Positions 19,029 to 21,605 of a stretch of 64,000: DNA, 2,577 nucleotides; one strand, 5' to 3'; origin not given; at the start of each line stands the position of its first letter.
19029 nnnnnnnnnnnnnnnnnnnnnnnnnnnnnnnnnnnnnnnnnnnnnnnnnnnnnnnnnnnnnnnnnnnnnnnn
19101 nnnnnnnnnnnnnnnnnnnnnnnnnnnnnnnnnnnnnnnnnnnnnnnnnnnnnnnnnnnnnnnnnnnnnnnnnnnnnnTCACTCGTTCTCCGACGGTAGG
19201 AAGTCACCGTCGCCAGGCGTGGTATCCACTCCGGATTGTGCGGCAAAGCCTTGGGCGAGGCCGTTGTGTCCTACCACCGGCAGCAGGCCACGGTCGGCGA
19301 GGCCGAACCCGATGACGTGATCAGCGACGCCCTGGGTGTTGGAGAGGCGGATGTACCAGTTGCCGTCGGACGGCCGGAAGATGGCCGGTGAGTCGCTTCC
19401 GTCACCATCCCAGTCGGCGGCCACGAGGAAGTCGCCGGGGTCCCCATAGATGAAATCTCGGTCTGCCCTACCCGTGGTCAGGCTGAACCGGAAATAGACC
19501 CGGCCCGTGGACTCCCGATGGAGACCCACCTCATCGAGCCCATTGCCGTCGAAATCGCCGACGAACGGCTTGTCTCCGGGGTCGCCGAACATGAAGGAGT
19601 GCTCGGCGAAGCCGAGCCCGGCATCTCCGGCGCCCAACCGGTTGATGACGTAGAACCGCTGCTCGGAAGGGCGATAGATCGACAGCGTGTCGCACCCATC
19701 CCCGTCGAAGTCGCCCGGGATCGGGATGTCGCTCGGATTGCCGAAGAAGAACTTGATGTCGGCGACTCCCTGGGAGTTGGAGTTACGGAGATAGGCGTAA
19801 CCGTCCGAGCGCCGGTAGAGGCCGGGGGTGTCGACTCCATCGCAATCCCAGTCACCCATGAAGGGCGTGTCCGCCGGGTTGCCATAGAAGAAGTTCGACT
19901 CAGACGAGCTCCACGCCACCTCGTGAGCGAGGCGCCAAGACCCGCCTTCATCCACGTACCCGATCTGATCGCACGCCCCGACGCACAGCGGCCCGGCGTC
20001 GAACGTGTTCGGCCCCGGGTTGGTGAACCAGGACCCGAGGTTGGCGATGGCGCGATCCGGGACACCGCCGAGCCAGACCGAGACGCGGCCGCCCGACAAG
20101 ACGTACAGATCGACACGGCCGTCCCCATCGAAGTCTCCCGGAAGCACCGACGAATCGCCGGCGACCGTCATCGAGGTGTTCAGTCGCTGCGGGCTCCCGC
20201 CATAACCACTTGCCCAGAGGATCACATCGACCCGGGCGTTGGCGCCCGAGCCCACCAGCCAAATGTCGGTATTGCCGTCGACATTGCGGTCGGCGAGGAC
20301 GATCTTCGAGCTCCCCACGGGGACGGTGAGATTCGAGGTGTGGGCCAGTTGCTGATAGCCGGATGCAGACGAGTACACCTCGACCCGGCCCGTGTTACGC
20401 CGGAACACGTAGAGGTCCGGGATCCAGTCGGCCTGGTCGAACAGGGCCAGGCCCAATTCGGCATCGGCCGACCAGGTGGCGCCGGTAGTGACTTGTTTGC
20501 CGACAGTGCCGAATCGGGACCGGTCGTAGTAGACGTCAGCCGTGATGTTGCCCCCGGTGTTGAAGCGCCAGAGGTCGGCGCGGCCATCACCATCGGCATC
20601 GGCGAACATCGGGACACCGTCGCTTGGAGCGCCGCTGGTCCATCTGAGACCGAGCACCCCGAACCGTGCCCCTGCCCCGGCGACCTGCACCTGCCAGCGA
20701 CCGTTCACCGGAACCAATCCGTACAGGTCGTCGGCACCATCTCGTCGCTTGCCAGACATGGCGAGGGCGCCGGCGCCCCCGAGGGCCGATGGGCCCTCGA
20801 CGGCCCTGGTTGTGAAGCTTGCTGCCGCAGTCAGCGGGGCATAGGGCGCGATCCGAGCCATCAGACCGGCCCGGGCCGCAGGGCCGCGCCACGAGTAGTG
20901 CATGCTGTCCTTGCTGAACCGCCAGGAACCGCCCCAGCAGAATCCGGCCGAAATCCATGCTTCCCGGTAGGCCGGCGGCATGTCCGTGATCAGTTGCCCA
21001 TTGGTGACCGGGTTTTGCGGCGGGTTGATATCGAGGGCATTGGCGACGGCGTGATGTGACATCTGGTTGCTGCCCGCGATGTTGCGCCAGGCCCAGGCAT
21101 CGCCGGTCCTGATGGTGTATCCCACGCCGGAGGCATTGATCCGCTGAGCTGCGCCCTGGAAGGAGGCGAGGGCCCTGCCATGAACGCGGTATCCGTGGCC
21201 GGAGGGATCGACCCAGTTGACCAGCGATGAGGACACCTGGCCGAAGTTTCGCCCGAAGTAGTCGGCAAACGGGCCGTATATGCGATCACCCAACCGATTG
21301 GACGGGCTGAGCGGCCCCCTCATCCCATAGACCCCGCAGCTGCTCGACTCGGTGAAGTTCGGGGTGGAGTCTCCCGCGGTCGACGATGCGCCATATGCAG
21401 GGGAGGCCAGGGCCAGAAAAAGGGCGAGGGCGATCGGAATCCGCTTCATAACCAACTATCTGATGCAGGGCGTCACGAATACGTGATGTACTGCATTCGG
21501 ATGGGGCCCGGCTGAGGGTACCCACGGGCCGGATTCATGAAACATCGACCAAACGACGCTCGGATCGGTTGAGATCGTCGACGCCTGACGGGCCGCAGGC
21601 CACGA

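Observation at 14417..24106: Three secreted envelope proteins share one C-terminal 4.5-blade FG-GAP-like module: candidate wall-glycan targeting domain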

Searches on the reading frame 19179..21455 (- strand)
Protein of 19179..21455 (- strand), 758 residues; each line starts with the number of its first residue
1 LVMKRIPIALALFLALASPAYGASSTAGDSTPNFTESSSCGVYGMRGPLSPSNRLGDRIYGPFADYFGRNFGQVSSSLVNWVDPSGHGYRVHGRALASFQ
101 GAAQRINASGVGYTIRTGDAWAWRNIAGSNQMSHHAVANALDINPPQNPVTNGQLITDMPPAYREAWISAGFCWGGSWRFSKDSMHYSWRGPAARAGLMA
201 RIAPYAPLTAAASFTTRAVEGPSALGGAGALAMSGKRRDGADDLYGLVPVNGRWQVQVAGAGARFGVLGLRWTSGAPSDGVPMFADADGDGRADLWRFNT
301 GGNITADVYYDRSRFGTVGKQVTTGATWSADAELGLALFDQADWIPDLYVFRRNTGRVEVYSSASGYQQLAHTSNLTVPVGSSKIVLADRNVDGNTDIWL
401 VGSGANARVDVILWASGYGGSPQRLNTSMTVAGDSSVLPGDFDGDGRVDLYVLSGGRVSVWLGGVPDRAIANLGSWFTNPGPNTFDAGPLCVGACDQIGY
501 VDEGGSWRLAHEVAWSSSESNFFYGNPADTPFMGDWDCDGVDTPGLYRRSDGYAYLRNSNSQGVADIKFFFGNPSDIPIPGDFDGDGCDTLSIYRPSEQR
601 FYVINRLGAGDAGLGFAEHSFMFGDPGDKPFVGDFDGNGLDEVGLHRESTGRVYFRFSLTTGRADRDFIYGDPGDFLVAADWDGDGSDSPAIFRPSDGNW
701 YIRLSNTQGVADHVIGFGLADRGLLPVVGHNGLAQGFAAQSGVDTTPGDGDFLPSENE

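Call 3: search_protein_families(library=pfam, proteins=[window:19179-21455:-], max_evalue=1)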
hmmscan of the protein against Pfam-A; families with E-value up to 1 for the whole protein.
window:19179-21455:- (758 aa): 5 families
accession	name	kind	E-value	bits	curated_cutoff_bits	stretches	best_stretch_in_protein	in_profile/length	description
PF13539.11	Peptidase_M15_4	-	7.7e-11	42.8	25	1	127-188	1-69/70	D-alanyl-D-alanine carboxypeptidase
PF13517.12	FG-GAP_3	-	6.7e-07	30.2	26.9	4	390-452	2-61/61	FG-GAP-like repeat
PF01839.29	FG-GAP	-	0.0069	16.7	22.1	1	435-461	3-37/37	FG-GAP repeat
PF06904.17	Extensin-like_C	-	0.021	15.4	25.4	1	100-144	66-111/176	Extensin-like protein C-terminus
PF12256.14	TcdB_toxin_midN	-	0.19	11.4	24.8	1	260-318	7-69/181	Insecticide toxin TcdB middle/N-terminal region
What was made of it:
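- On Pfam FG-GAP / FG-GAP_3 (PF01839 / PF13517): In protein 2 the FG-GAP match is also below cut-off (16.7 bits), and its above-threshold FG-GAP_3 hit has its best stretch in the central region, residues 390-452 (call 3).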

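Call 4: search_protein_families(library=ncbifam, proteins=[window:19179-21455:-], max_evalue=1)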
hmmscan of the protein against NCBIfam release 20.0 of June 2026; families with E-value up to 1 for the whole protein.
window:19179-21455:- (758 aa): 0 families
